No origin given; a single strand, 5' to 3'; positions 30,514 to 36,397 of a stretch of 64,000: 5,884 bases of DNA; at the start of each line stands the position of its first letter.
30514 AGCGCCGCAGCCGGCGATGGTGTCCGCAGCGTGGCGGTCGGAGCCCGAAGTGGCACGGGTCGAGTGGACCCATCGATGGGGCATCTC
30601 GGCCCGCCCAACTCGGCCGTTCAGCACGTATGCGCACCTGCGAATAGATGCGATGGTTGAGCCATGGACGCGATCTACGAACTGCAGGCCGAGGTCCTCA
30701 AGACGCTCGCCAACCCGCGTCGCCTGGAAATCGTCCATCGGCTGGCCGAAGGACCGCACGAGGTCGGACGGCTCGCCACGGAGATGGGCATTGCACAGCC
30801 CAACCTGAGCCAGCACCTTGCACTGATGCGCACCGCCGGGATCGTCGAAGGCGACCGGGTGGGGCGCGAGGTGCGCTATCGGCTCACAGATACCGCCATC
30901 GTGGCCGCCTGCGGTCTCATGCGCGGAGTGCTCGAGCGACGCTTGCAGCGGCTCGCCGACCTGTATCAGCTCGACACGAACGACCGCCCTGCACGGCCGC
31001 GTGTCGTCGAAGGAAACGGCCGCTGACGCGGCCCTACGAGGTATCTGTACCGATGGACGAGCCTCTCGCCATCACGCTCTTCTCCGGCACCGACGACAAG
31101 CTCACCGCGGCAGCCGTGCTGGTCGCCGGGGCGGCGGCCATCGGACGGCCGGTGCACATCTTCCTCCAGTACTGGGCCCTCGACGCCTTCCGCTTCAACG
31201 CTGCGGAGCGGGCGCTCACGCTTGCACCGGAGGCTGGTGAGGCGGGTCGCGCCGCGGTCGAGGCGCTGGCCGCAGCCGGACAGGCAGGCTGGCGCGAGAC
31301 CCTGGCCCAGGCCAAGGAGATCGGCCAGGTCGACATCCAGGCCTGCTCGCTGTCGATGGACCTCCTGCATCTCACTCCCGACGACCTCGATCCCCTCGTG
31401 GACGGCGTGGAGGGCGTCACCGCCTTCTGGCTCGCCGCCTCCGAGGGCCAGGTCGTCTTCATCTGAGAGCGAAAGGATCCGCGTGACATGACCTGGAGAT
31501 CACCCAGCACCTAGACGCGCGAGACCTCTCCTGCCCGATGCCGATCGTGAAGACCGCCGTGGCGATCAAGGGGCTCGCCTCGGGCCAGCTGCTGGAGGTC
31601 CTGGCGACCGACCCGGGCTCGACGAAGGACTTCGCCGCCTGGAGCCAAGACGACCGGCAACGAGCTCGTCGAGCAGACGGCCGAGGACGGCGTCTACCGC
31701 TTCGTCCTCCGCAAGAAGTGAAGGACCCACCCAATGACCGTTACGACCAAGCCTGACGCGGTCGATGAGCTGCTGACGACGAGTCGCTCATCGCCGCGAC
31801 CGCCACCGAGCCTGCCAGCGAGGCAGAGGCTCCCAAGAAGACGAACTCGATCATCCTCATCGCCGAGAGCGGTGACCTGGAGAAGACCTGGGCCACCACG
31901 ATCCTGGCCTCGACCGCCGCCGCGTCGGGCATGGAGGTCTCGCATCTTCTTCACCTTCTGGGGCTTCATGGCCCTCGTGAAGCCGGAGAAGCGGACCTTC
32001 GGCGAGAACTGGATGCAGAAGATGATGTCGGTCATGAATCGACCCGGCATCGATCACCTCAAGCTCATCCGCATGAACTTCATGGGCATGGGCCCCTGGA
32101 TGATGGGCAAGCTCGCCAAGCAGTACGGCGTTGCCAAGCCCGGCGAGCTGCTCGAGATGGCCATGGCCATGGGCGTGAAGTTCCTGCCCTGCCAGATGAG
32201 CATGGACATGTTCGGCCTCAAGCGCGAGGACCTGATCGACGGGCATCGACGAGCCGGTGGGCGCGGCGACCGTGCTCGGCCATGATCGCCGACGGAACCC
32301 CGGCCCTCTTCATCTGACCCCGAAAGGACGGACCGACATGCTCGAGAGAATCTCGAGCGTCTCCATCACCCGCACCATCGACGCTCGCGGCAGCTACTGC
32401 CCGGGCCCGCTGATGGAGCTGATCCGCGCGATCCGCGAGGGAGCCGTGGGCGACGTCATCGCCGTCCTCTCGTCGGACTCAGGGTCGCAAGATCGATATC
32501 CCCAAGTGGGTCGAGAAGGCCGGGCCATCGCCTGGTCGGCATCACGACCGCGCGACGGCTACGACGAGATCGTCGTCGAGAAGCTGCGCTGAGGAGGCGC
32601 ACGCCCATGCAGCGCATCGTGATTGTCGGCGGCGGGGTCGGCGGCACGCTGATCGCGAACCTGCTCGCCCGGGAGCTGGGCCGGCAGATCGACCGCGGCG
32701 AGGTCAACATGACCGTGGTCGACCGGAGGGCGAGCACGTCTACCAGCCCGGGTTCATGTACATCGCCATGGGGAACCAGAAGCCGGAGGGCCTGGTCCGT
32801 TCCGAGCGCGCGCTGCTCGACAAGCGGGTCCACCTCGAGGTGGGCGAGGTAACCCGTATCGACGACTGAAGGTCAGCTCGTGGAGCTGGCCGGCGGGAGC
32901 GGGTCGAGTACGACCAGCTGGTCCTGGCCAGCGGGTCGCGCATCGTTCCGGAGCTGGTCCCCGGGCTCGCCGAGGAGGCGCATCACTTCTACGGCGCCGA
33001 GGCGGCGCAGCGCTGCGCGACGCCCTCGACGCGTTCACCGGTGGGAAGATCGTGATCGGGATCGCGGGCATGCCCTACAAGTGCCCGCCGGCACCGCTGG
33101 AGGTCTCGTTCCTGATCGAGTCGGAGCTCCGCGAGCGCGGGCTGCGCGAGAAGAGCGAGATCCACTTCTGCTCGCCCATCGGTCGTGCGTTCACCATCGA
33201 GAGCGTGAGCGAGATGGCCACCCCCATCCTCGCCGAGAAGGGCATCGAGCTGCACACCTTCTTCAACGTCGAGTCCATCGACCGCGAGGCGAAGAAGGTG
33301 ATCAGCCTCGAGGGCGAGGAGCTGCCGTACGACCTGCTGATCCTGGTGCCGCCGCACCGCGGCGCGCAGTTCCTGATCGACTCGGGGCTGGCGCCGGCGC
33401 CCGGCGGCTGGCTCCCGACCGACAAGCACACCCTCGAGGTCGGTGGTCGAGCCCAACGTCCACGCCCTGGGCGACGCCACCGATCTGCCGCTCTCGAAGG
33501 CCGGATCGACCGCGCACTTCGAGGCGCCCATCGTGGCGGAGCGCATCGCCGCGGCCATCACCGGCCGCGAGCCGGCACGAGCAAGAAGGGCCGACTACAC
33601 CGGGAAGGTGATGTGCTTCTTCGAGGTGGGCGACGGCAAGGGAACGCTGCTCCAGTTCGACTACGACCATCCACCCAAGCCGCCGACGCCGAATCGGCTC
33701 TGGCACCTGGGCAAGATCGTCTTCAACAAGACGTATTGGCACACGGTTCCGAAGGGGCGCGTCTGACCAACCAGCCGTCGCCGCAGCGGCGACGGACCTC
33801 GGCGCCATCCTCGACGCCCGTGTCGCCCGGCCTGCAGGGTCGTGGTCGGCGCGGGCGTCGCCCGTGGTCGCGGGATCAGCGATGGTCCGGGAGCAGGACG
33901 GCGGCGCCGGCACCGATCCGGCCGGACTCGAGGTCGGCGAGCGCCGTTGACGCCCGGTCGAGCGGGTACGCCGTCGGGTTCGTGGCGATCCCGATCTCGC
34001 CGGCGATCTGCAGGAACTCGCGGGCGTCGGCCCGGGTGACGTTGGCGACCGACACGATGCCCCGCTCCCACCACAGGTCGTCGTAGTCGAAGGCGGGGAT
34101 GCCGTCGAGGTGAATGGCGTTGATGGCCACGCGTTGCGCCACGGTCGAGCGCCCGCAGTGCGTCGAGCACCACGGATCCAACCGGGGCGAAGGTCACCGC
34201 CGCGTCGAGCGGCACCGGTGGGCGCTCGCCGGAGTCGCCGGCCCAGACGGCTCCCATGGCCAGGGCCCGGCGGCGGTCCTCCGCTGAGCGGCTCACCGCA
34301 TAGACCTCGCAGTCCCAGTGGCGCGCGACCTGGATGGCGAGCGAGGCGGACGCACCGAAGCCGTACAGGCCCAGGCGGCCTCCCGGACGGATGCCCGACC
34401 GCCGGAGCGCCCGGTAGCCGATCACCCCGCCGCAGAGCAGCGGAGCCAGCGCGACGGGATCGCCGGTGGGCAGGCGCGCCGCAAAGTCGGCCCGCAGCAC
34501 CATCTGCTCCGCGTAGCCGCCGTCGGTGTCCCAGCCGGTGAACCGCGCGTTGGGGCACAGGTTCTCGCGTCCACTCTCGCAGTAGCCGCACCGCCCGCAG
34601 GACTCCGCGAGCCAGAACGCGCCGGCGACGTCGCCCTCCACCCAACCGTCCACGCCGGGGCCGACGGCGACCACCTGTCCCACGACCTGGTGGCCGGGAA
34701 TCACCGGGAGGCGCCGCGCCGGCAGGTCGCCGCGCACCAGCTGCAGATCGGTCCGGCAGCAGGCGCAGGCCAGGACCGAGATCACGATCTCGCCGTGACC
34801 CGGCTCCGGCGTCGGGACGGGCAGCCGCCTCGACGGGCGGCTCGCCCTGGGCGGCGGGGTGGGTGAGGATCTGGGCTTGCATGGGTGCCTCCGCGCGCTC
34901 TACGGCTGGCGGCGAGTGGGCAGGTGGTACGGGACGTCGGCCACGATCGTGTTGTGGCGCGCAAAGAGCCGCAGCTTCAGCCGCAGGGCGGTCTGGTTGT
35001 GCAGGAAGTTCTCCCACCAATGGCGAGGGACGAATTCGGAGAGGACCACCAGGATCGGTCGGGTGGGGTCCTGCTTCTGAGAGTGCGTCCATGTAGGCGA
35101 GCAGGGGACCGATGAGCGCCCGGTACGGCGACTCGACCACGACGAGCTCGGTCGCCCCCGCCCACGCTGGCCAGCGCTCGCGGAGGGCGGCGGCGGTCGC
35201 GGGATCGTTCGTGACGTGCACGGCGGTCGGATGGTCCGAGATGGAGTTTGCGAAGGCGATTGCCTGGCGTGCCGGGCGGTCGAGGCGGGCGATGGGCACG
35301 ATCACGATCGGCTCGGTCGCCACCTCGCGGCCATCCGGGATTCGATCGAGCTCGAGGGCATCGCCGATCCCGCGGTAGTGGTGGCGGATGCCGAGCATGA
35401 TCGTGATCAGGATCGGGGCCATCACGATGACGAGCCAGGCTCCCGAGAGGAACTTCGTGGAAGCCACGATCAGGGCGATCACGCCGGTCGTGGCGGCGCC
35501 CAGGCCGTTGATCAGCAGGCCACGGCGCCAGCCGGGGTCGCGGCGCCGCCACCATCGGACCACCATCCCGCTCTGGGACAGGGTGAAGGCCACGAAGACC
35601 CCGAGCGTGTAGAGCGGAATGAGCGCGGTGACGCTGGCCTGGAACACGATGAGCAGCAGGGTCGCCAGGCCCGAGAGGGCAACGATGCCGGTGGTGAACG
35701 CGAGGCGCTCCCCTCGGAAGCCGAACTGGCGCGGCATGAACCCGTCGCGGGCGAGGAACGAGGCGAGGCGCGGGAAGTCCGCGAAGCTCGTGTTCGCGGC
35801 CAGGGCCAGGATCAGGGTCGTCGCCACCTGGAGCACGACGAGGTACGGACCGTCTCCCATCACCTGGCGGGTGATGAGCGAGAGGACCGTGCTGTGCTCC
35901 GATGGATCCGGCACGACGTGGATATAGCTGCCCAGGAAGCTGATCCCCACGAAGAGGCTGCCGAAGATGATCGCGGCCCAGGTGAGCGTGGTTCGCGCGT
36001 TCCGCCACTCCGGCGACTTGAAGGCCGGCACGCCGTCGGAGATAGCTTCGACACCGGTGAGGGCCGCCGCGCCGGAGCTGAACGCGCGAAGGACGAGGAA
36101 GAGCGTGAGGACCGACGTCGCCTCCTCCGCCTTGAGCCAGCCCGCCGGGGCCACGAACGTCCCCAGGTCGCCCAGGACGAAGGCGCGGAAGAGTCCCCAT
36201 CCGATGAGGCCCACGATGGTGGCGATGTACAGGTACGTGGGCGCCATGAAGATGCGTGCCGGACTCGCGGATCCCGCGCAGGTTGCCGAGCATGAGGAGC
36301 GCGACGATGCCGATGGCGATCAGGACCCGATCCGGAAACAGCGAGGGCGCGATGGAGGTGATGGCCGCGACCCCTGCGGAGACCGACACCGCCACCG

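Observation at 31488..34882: Very dense cluster of single-nucleotide frameshifts across six adjacent genes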

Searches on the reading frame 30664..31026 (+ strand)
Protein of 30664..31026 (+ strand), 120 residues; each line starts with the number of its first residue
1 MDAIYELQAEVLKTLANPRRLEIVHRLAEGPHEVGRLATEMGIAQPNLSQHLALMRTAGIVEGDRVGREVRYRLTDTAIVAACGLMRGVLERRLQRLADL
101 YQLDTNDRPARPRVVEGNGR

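Call 5: find_encoding_contigs(protein=window:30664-31026:+, flank=10000, max_places=10)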
Protein window:30664-31026:+ (120 aa): no gene with exactly this product is on record in the collection.

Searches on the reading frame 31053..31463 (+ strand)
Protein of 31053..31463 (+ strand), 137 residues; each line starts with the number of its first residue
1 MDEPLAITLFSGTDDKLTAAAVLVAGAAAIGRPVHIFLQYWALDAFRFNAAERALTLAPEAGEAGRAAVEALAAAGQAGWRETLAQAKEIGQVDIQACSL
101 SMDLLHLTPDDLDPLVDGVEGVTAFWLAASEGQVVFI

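Call 18: find_encoding_contigs(protein=window:31053-31463:+, flank=10000, max_places=10)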
Protein window:31053-31463:+ (137 aa): no gene with exactly this product is on record in the collection.

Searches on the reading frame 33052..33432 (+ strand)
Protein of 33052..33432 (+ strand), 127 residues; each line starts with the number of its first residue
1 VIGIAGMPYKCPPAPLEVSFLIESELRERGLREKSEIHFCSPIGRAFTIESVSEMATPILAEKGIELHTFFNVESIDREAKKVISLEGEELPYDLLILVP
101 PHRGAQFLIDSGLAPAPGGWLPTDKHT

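Call 8: find_related_loci(query=window:33052-33432:+, collection=genome_contigs, flank=10000)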
Query window:33052-33432:+ (127 aa) in genome_contigs; peptide patterns used: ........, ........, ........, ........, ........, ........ (x = any residue, [..] = any of these).
579 stretches matched a pattern; 468 encode a relative of the query (tblastn E <= 1e-3); the best 80 are kept; 80 distinct loci.
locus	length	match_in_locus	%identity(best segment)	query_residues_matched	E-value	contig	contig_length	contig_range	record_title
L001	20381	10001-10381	99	1-127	3e-82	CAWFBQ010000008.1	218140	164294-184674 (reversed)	MAG: uncultured Chloroflexia bacterium isolate MFD02416.bin.1.124 genome assembly, contig: contig_62511, whole genome sh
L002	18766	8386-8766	99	1-127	4e-82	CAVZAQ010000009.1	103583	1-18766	MAG: uncultured Chloroflexia bacterium isolate MFD01721.bin.3.65 genome assembly, contig: contig_36355, whole genome sho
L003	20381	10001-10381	97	1-127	7e-81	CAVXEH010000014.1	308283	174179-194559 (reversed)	MAG: uncultured Chloroflexia bacterium isolate MFD02416.bin.1.132 genome assembly, contig: contig_62513, whole genome sh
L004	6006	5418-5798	91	1-127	1e-76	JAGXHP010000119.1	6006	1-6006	MAG: Chloroflexota bacterium isolate LH_M65 k141_1007421, whole genome shotgun sequence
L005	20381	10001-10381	91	1-127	3e-76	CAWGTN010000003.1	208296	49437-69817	MAG: uncultured Chloroflexia bacterium isolate MFD04212.bin.1.44 genome assembly, contig: contig_18508, whole genome sho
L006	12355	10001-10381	89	1-127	1e-75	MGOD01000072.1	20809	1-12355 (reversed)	MAG: Chloroflexi bacterium RBG_16_70_13 RBG_16_scaffold_35534, whole genome shotgun sequence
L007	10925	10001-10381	89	1-127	9e-75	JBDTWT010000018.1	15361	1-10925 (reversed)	MAG: Chloroflexota bacterium isolate cluster3_bin.99 NODE_15056_length_15361_cov_6.595322, whole genome shotgun sequence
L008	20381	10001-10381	87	1-127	3e-74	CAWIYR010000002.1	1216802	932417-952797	MAG: uncultured Chloroflexia bacterium isolate MFD05942.bin.2.302 genome assembly, contig: contig_17094, whole genome sh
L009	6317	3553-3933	87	1-127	3e-74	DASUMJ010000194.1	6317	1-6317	MAG TPA_asm: Candidatus Limnocylindrales bacterium isolate SMAG_U1568 k141_994770, whole genome shotgun sequence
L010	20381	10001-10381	88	1-127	4e-74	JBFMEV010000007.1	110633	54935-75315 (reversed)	MAG: Chloroflexota bacterium isolate MAG254 MAG254_7, whole genome shotgun sequence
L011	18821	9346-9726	89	1-127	8e-74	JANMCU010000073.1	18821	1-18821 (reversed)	MAG: Chloroflexota bacterium isolate OTE_1_concoct_178_sub OTE_1_k141_1708463, whole genome shotgun sequence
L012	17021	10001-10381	88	1-127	5e-74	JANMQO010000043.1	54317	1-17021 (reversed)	MAG: Chloroflexota bacterium isolate OTE_51_metabat_220 OTE_51_k141_2875130, whole genome shotgun sequence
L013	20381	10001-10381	88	1-127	1e-73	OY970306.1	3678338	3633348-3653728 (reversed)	MAG: uncultured Chloroflexia bacterium isolate MFD02134.bin.c.1 genome assembly, chromosome: 1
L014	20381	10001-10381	87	1-127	2e-74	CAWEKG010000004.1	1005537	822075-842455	MAG: uncultured Chloroflexia bacterium isolate MFD05942.bin.3.126 genome assembly, contig: contig_48034, whole genome sh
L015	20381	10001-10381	85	1-127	2e-73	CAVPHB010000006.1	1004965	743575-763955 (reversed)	MAG: uncultured Chloroflexia bacterium isolate MFD09964.bin.2.266 genome assembly, contig: contig_632, whole genome shot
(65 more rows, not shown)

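Call 34: search_protein_families(library=pfam, proteins=[L001:7620-7979:+, L001:8009-8419:+, L001:8443-8673:+, L001:8687-9265:+, L001:9288-9536:+, L001:9554-10708:+, L001:10824-11837:-, L001:11845-13887:-, L001:13897-15984:-], max_evalue=0.001)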
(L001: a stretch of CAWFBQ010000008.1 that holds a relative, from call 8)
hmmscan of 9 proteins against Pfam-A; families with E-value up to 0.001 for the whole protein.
L001:7620-7979:+ (120 aa): 6 families
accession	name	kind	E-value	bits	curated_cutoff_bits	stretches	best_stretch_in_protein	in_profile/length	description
PF01022.26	HTH_5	-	3.6e-13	49.6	22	1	17-62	1-46/47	Bacterial regulatory protein, arsR family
PF12840.13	HTH_20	-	1.1e-10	41.8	27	1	15-62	1-49/51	Helix-turn-helix domain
PF24037.1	DUF7346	-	8.7e-05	23.1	28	1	7-78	59-131/139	Family of unknown function (DUF7346)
PF25212.1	HVO_A0114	-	0.00017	21.7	27.6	1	9-71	13-76/84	HVO_A0114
PF12802.13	MarR_2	-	0.00045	20.8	27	0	21-62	8-51/61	MarR family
PF25213.1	HVO_A0261_N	-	0.00074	19.8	35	0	16-77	9-66/86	HVO_A0261 N-terminal domain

L001:8009-8419:+ (137 aa): 1 family
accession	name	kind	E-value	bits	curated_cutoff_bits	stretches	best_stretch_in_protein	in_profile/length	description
PF13686.11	DrsE_2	-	1.7e-12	48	25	1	4-50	4-50/156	DsrE/DsrF/DrsH-like family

L001:8443-8673:+ (77 aa): 1 family
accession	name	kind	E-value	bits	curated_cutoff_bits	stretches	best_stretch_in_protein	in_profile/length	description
PF01206.22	TusA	-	1.8e-22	79.4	28.6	1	9-76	3-70/70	Sulfurtransferase TusA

L001:8687-9265:+ (193 aa): 2 families
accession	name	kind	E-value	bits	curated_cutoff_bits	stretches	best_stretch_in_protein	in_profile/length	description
PF13686.11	DrsE_2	-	3.3e-45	154.3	25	1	38-192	3-156/156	DsrE/DsrF/DrsH-like family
PF02635.20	DsrE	-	9.9e-08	32.6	22.7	1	52-187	17-110/116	DsrE/DsrF-like family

L001:9288-9536:+ (83 aa): 1 family
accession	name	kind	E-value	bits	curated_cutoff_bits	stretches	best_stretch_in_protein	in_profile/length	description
PF01206.22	TusA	-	6.3e-21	74.5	28.6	1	11-81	1-70/70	Sulfurtransferase TusA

L001:9554-10708:+ (385 aa): 3 families
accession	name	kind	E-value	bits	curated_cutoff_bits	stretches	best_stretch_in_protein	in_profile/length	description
PF07992.20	Pyr_redox_2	-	5.4e-21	75.7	26.1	1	3-292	2-277/291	Pyridine nucleotide-disulphide oxidoreductase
PF21706.3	FCSD_central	-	3.8e-05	24.2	27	1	136-239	3-106/116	Sulfide dehydrogenase [flavocytochrome c] flavoprotein chain, central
PF13454.12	NAD_binding_9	-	5.2e-05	23.7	21.8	0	5-41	1-33/155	FAD-NAD(P)-binding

L001:10824-11837:- (338 aa): 2 families
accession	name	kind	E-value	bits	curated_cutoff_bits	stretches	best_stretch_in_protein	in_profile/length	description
PF08240.17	ADH_N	-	3.8e-26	91.8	23.5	1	33-142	2-103/104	Alcohol dehydrogenase GroES-like domain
PF00107.32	ADH_zinc_N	-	3.4e-08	33.9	31.8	1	184-294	4-124/129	Zinc-binding dehydrogenase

L001:11845-13887:- (681 aa): 1 family
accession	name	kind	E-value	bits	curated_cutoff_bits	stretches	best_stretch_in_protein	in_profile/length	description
PF13520.12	AA_permease_2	-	2.4e-24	86.5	27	1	90-495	4-405/427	Amino acid permease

L001:13897-15984:- (696 aa): 1 family
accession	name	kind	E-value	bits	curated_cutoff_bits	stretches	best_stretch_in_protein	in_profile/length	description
PF13520.12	AA_permease_2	-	1.6e-23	83.8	27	1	117-516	23-418/427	Amino acid permease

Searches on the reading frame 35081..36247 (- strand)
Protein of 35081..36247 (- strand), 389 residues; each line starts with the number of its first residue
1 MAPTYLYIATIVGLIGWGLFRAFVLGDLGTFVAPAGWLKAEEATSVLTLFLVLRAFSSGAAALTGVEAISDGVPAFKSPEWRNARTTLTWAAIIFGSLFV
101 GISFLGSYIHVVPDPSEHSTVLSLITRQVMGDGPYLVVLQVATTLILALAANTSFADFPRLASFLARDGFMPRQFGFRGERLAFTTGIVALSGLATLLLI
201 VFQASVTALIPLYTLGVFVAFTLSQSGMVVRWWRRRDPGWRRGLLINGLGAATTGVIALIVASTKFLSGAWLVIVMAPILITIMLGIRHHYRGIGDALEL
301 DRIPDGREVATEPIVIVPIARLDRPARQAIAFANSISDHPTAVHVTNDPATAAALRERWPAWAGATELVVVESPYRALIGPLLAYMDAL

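Call 20: find_related_loci(query=window:35081-36247:-, collection=metagenome_contigs, flank=10000)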
Query window:35081-36247:- (389 aa) in metagenome_contigs; peptide patterns used: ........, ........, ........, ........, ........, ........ (x = any residue, [..] = any of these).
507 stretches matched a pattern; 320 encode a relative of the query (tblastn E <= 1e-3); the best 80 are kept; 79 distinct loci.
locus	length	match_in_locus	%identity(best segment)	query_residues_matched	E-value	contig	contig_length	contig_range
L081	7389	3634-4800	93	1-389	0e+0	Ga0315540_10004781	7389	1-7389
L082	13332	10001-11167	83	1-389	0e+0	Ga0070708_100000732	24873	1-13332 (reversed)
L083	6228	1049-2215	82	1-389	0e+0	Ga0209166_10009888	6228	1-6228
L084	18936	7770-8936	79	1-389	0e+0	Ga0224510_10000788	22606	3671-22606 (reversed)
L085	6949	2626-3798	80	1-389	0e+0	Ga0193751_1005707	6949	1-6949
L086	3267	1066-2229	78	1-389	0e+0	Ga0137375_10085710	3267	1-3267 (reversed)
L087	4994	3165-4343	74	1-389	0e+0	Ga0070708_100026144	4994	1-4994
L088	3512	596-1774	75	1-389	0e+0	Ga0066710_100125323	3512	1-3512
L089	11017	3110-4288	75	1-389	6e-179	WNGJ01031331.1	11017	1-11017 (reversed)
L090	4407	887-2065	74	1-389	0e+0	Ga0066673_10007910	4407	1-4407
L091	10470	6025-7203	73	1-389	2e-177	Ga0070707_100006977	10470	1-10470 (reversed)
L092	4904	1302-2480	74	1-389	0e+0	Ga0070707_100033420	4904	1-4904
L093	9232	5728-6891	70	1-389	3e-177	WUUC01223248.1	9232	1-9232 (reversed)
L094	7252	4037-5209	73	1-389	5e-177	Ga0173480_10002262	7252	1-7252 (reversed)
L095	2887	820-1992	72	1-389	0e+0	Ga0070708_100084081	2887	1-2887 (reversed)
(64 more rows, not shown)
